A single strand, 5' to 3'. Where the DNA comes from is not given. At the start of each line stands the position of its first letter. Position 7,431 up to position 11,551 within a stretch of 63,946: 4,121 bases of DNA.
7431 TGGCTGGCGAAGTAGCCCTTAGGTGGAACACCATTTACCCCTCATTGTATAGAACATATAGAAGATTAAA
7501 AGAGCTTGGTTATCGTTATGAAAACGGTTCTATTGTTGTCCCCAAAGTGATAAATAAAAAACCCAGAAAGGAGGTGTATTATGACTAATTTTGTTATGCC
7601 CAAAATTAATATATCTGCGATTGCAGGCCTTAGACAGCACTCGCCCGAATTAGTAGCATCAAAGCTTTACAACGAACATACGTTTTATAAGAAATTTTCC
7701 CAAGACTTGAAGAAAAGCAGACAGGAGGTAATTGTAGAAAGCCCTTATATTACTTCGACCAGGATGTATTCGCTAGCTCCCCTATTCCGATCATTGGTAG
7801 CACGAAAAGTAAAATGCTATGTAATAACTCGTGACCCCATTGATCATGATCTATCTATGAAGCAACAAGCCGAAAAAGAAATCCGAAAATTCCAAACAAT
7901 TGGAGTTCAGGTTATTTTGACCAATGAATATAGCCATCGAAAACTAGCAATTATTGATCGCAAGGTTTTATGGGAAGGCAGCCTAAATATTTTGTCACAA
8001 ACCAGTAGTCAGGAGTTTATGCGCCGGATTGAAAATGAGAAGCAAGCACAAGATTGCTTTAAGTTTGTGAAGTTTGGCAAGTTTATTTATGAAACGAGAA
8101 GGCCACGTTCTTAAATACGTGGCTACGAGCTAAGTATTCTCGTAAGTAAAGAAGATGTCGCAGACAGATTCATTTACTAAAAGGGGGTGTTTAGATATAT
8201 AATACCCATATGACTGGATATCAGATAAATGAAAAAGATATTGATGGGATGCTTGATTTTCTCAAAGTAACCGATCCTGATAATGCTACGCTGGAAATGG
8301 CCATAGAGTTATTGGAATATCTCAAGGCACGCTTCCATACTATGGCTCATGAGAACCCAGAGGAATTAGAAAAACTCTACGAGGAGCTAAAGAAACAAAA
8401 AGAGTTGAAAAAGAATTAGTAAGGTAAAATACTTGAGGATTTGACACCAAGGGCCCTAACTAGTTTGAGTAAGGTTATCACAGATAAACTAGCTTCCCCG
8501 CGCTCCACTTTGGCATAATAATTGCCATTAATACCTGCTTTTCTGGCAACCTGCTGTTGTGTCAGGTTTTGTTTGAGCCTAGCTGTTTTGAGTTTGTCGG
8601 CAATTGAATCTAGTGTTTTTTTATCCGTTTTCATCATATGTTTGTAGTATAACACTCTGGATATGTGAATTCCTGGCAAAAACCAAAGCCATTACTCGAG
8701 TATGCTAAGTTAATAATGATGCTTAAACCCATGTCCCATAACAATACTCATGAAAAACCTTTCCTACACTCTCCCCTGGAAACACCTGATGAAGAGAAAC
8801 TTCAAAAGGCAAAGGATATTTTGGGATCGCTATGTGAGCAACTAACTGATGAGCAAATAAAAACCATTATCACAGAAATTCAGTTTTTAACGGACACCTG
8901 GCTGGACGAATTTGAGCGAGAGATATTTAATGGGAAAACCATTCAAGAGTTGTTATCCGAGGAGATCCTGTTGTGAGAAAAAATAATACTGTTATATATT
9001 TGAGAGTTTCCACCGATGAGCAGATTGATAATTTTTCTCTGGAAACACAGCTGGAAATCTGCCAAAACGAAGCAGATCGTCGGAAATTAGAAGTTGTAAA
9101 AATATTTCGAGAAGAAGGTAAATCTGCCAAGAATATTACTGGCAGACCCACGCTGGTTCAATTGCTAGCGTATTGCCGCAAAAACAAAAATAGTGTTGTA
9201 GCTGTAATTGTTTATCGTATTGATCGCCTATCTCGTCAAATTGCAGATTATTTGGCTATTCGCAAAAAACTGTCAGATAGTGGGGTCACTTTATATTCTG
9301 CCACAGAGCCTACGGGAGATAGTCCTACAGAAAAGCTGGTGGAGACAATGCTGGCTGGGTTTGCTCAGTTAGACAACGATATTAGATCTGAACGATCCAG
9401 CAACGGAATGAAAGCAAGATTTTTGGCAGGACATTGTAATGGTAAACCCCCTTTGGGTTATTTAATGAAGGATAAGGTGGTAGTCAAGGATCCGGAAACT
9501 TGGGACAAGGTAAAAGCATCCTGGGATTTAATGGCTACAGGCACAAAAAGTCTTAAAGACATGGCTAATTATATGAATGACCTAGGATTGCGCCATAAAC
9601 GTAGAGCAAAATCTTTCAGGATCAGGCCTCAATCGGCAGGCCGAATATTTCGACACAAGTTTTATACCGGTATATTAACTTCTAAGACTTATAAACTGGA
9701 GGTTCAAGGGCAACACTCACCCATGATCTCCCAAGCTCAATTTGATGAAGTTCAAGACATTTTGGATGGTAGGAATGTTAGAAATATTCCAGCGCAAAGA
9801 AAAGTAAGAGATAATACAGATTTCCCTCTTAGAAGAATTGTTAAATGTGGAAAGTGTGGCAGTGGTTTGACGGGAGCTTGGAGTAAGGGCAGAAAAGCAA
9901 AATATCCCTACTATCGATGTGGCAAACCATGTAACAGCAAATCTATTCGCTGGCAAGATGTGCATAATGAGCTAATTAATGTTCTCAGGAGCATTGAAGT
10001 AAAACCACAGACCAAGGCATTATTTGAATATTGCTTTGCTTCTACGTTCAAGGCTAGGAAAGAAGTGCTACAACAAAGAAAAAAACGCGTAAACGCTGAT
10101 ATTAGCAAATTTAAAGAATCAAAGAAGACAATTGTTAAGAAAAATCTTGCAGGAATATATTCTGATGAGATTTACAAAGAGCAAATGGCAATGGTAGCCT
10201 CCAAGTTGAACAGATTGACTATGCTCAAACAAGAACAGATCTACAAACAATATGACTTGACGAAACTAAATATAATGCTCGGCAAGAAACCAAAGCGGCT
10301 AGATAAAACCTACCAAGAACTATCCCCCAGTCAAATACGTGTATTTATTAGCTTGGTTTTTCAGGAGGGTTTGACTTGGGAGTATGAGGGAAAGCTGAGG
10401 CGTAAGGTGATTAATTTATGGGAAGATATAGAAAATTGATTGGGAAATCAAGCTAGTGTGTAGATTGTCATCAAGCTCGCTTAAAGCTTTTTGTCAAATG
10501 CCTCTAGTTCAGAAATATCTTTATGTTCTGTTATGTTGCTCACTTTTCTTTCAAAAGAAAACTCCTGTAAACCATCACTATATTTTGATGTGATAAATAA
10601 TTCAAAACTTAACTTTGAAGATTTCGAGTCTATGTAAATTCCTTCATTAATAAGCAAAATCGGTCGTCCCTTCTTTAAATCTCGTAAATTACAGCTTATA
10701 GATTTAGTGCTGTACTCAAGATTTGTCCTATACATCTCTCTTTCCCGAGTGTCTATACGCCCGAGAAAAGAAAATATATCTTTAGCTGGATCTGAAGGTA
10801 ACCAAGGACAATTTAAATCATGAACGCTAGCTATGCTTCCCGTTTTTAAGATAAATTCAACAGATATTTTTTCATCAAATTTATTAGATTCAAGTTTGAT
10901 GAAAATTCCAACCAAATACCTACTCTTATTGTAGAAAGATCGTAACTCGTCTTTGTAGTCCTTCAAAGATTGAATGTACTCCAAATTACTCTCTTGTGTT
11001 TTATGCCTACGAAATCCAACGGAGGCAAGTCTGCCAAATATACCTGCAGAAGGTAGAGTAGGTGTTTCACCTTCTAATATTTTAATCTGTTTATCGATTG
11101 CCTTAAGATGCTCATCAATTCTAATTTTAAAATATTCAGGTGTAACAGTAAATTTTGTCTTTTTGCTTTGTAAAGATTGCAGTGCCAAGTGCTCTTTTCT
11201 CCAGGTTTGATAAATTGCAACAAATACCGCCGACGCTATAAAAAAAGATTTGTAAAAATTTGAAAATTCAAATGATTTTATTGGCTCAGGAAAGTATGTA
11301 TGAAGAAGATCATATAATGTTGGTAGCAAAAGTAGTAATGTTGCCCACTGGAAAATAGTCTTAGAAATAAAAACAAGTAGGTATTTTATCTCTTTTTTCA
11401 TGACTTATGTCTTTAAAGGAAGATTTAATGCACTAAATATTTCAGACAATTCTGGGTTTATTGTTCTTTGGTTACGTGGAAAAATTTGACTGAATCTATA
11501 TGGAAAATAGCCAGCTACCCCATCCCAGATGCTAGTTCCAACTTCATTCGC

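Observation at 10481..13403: LexA-headed, translationally coupled operon: LexA - 102-aa PD-(D/E)xK-like protein - SIR2 - 2-TM protein (candidate SOS-gated NAD-depleting defence or abortive module)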

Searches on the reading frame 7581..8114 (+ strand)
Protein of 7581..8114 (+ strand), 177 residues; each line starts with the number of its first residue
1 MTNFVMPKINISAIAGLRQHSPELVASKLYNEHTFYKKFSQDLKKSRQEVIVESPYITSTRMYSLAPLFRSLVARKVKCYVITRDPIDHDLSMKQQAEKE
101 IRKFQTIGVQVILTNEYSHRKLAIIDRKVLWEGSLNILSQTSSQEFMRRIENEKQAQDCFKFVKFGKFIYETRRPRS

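Call 9: search_protein_families(library=pfam, proteins=[window:7581-8114:+], max_evalue=0.001)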
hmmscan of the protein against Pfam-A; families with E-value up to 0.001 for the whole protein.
window:7581-8114:+ (177 aa): 1 family
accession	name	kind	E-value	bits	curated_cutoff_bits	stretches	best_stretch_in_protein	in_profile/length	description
PF13091.12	PLDc_2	-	3.7e-13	49.9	27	1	41-158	3-123/132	PLD-like domain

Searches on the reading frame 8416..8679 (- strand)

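Call 9: search_protein_families(library=pfam, proteins=[window:8416-8679:-], max_evalue=0.001)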
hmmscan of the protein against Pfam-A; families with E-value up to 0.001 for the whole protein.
window:8416-8679:- (87 aa): 3 families
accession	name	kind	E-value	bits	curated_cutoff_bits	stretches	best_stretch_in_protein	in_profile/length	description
PF01381.28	HTH_3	-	9.3e-15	54.9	23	1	30-80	1-51/55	Helix-turn-helix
PF13560.12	HTH_31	-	2.4e-09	37.8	27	1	27-79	3-56/64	Helix-turn-helix domain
PF12844.13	HTH_19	-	3.1e-06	27.4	30.2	1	29-79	3-53/64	Helix-turn-helix domain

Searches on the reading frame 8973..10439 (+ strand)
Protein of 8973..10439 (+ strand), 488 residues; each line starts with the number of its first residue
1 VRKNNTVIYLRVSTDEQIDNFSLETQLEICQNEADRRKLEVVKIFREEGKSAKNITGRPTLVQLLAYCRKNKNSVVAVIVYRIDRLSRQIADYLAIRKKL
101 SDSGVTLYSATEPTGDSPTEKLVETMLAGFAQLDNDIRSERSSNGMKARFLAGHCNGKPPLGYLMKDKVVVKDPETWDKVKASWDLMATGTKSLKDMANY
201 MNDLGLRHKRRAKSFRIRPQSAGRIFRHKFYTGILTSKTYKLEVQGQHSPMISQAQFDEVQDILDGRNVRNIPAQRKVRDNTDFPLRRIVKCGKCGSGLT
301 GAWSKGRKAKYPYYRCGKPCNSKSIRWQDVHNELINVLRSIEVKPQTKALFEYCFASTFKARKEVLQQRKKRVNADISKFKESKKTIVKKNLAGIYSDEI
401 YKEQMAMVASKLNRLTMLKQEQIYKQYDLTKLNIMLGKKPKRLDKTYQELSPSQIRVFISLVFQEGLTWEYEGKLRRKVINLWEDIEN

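Call 9: search_protein_families(library=pfam, proteins=[window:8973-10439:+], max_evalue=0.001)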
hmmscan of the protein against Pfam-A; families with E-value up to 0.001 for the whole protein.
window:8973-10439:+ (488 aa): 3 families
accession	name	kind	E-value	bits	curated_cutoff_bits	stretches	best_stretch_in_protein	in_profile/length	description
PF00239.26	Resolvase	-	6.6e-33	114.3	23.3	1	7-153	2-143/145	Resolvase, N terminal domain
PF07508.19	Recombinase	-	9.7e-11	42.3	21.1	1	184-267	11-102/102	Recombinase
PF13408.12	Zn_ribbon_recom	-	8.9e-09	36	25.3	1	285-338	1-57/58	Recombinase zinc beta ribbon domain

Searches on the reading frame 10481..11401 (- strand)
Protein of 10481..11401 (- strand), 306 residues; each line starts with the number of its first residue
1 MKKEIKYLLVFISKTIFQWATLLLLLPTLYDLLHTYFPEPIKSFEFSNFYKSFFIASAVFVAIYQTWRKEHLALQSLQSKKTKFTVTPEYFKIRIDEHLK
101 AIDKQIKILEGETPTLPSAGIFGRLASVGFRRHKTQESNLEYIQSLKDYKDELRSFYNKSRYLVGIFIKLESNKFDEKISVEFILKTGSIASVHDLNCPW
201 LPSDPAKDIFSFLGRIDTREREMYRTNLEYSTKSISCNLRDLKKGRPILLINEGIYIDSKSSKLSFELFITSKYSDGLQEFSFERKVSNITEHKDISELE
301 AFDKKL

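Call 3: search_protein_families(library=pfam, proteins=[window:10481-11401:-], max_evalue=0.1)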
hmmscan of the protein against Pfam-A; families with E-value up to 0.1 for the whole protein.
window:10481-11401:- (306 aa): 0 families

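Call 4: search_protein_families(library=padloc, proteins=[window:10481-11401:-], max_evalue=0.1)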
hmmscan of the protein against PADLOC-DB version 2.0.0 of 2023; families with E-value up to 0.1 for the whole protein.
window:10481-11401:- (306 aa): 0 families

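Call 5: search_protein_families(library=ncbifam, proteins=[window:10481-11401:-], max_evalue=0.1)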
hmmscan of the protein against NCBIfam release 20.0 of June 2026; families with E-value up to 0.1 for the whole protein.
window:10481-11401:- (306 aa): 0 families

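Call 21: find_homologous_proteins(query=window:10481-11401:-, max_evalue=0.01)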
Query window:10481-11401:- (306 aa): 11 proteins with E <= 0.01 among 1229 candidates.
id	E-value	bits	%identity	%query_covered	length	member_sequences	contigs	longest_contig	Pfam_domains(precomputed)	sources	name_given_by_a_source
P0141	1.8e-196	669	100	100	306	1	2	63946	-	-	-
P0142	5.7e-114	399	63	100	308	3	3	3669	-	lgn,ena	-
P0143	1.6e-111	390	59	100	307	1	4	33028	-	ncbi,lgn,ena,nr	ncbi:hypothetical protein KKE34_05430 [Patescibacteria group bacterium]|nr:hypothetical protein [Pat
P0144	1.5e-110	387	60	100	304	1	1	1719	-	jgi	-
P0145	6.8e-105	369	55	100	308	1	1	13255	-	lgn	-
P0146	1.9e-103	364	55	100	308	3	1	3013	-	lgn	-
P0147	2.1e-103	364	55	100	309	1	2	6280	-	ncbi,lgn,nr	ncbi:hypothetical protein KKB40_02475 [Patescibacteria group bacterium]|nr:hypothetical protein [Pat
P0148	8.4e-103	362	54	100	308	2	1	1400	-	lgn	-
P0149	2.0e-101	357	53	100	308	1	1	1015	-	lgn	-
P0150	2.2e-67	246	44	98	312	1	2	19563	-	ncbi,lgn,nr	ncbi:hypothetical protein KBD69_05230 [Candidatus Woesebacteria bacterium]|nr:hypothetical protein [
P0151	1.2e-55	207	56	60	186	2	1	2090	-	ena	-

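Call 23: find_encoding_contigs(protein=P0143, flank=7000, max_places=4)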
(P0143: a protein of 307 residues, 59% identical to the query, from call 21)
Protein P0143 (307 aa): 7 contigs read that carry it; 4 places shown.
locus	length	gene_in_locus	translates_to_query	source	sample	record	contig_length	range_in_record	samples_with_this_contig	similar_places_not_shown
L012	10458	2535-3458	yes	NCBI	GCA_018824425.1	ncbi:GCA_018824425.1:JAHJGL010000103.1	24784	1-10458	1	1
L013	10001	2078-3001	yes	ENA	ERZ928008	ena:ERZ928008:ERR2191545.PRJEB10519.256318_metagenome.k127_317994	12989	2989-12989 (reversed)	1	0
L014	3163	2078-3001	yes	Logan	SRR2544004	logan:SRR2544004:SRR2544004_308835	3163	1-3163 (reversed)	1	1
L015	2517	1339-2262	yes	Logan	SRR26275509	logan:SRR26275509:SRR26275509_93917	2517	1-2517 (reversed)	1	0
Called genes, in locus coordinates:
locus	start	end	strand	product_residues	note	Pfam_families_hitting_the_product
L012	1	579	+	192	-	PF13707:RloB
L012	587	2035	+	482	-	PF04326:SLFN_AlbA_2 (weak)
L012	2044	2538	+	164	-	-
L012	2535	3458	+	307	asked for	-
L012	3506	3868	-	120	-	-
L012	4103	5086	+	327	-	PF10551:MULE (weak), PF00872:Transposase_mut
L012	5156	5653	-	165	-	-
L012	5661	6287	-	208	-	PF07929:PRiA4_ORF3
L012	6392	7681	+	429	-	PF01637:ATPase_2 (faint), PF13173:AAA_14, PF13401:AAA_22 (faint), PF13635:DUF4143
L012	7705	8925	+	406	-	PF07486:Hydrolase_2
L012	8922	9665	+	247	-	-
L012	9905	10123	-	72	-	-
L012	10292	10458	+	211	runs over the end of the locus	PF00702:Hydrolase, PF12710:HAD (weak), PF13419:HAD_2, PF13242:Hydrolase_like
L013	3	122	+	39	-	?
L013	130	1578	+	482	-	PF04326:SLFN_AlbA_2 (weak)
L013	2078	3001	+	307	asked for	-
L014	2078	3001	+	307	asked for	-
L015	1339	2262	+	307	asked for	-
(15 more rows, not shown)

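Call 41: find_encoding_contigs(protein=P0150, flank=7000, max_places=2)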
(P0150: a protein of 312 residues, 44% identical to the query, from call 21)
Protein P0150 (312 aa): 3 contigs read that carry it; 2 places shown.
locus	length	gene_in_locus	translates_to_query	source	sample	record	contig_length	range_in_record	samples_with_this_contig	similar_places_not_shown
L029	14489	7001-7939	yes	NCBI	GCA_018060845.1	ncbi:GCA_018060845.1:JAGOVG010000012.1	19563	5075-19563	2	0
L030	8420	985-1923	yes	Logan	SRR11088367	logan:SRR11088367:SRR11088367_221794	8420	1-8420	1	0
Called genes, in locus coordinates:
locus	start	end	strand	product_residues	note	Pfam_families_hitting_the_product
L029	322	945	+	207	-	-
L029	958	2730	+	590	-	PF01807:Zn_ribbon_DnaG, PF08275:DNAG_N, PF01751:Toprim (weak), PF13662:Toprim_4, PF13155:Toprim_2, PF10410:DnaB_bind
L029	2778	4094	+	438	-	PF03979:Sigma70_r1_1 (faint), PF00140:Sigma70_r1_2, PF04542:Sigma70_r2, PF04539:Sigma70_r3, PF04545:Sigma70_r4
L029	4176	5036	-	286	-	PF13480:Acetyltransf_6 (weak), PF02388:FemAB (weak)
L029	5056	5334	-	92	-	PF18893:DUF5652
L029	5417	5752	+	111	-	PF21368:AI2M-like_HNH (faint)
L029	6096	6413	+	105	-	PF01541:GIY-YIG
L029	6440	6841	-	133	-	-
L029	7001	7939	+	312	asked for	-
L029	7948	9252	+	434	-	-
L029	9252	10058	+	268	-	-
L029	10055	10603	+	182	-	-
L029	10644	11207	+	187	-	-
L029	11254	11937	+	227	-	-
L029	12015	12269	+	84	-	-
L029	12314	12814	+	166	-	PF06983:3-dmu-9_3-mt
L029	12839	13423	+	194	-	PF28474:DUF8412, PF13376:OmdA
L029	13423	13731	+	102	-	PF13376:OmdA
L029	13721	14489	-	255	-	PF07478:Dala_Dala_lig_C, PF13535:ATP-grasp_4 (faint)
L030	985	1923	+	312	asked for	-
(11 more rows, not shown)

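Call 54: search_protein_families(library=padloc, proteins=[L012:587-2035:+, L012:2044-2538:+], max_evalue=0.001)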
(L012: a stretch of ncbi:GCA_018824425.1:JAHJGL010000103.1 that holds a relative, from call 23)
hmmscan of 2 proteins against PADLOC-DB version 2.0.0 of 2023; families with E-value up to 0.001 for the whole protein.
L012:587-2035:+ (482 aa): 0 families

L012:2044-2538:+ (164 aa): 0 families

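Call 57: predict_structure(alignment_id=A4)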
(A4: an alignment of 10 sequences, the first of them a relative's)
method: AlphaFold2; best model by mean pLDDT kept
length: 306 residues; sequences in the alignment: 10
mean_pLDDT: 67.0   pTM: 0.53
mean pLDDT of the five models: 67.0, 63.6, 60.7, 59.9, 50.5
residues with pLDDT >= 90: 3; 70-90: 140; 50-70: 112; < 50: 51
segments of 3 or more residues with pLDDT < 50: 39-46, 122-131, 208-226, 300-306
pLDDT, mean of each block of 10 residues (from residue 1): 56 65 61 56 53 70 67 53 78 78 87 75 45 69 83 83 78 71 85 70 58 38 52 78 59 64 85 74 83 57 33
secondary structure, 60 per line:
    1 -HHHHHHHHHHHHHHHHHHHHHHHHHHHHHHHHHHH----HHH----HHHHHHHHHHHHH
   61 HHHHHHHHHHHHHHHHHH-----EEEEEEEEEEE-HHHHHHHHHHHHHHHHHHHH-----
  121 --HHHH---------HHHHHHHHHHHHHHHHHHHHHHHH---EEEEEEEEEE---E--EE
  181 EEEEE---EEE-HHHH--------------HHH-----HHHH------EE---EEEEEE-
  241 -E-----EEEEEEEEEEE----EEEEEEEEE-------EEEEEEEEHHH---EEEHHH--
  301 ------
elements in order: H2-36 H48-78 E84-94 H96-115 H123-126 H136-159 E163-172 E179-185 E189-191 H193-196 H219-222 E234-239 E248-258 E263-271 E279-286 E293-295

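Call 63: fold_search(model_id=the predicted structure, library=pdb)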
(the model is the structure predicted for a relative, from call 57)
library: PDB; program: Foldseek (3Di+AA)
matches with E <= 10: 1283; with E <= 0.001: 8
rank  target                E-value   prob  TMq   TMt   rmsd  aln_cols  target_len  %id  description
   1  4b5z                  7.1e-05  1.00  0.23  0.23   9.8       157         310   13  Structure of the apo-rFnBPA(189-505) from Staphylococcus aureus (released 2013-10-09)
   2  10pa                  1.6e-04  1.00  0.22  0.21  10.7       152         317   10  Crystal structure of SdrD A2-A3 domains from Staphylococcus aureus JH1 (released 2026-02-11)
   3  4je0_A                4.8e-04  0.99  0.19  0.18  11.2       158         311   11  Structures of SdrD from Staphylococcus aureus reveal the molecular mechanism of how the cell surface receptors recogni (released 2013-06-19)
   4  4b60_A                5.1e-04  1.00  0.23  0.24  10.7       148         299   11  Structure of rFnBPA(189-505) in complex with fibrinogen gamma chain C- terminal peptide (released 2013-10-09)
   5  4o02_A                7.3e-04  1.00  0.25  0.09   4.9       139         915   12  AlphaVBeta3 integrin in complex with monoclonal antibody FAB fragment. (released 2014-04-02)
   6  8xei_A                8.2e-04  1.00  0.22  0.08   5.9       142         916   13  Cryo-EM structure of integrin ITGAV/ITGB3 complex, conformation 1 (released 2024-12-18)
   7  4je0_B                8.2e-04  0.93  0.16  0.16  12.2       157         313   11  Structures of SdrD from Staphylococcus aureus reveal the molecular mechanism of how the cell surface receptors recogni (released 2013-06-19)
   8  4jdz_B                8.8e-04  0.99  0.21  0.15  11.2       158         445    8  Structures of SdrD from Staphylococcus aureus reveal the molecular mechanism of how the cell surface receptors recogni (released 2013-06-19)
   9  4mmx_A                1.0e-03  1.00  0.24  0.09   6.2       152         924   10  Integrin AlphaVBeta3 ectodomain bound to the tenth domain of Fibronectin (released 2014-03-26)
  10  6leb_A                1.2e-03  0.99  0.22  0.21  10.1       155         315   13  Staphylococcus aureus surface protein SdrC mutant-P366H (released 2020-11-25)
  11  8vdk                  1.3e-03  0.99  0.22  0.16  10.9       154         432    8  Crystal Structure of LPXTG-motif Cell Wall Anchor Domain Protein MSCRAMM_SdrD from Staphylococcus aureus (released 2024-08-07)
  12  8t2v_A                2.0e-03  1.00  0.26  0.10  11.9       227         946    9  Cryo-EM Structures of Full-length Integrin alphaIIbbeta3 in Native Lipids (released 2023-07-26)
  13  4jdz_A                2.0e-03  0.97  0.20  0.15  11.4       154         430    8  Structures of SdrD from Staphylococcus aureus reveal the molecular mechanism of how the cell surface receptors recogni (released 2013-06-19)
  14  3asw_A                2.9e-03  0.95  0.21  0.21  10.8       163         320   11  Structural and biochemical characterization of ClfB:ligand interactions (released 2011-05-04)
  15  7wrk                  3.5e-03  0.99  0.23  0.40   9.2       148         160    8  Structure of hypothetical protein TTHA1873 from Thermus thermophilus (released 2022-03-09)
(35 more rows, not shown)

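Call 70: find_related_loci(query=A4, collection=viral_contigs, flank=8000)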
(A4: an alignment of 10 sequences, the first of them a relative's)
Query A4 (306 aa) in viral_contigs; peptide patterns used: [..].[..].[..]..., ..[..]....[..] (x = any residue, [..] = any of these).
34 stretches matched a pattern, but none encodes a relative of the query by tblastn (E <= 1e-3).

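Call 87: search_protein_families(library=phrogs, proteins=[window:10481-11401:-, L012:2044-2538:+], max_evalue=0.01)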
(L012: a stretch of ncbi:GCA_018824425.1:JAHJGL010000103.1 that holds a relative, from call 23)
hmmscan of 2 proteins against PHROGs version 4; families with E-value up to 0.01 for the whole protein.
window:10481-11401:- (306 aa): 0 families

L012:2044-2538:+ (164 aa): 0 families

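Call 91: search_protein_families(library=pfam, proteins=[L012:2044-2538:+, L029:7948-9252:+], max_evalue=0.01)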
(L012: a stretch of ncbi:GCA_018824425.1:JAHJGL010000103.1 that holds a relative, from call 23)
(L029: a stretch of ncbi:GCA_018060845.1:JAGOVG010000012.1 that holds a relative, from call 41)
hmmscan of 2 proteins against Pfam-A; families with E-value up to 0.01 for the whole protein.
L012:2044-2538:+ (164 aa): 0 families

L029:7948-9252:+ (434 aa): 0 families
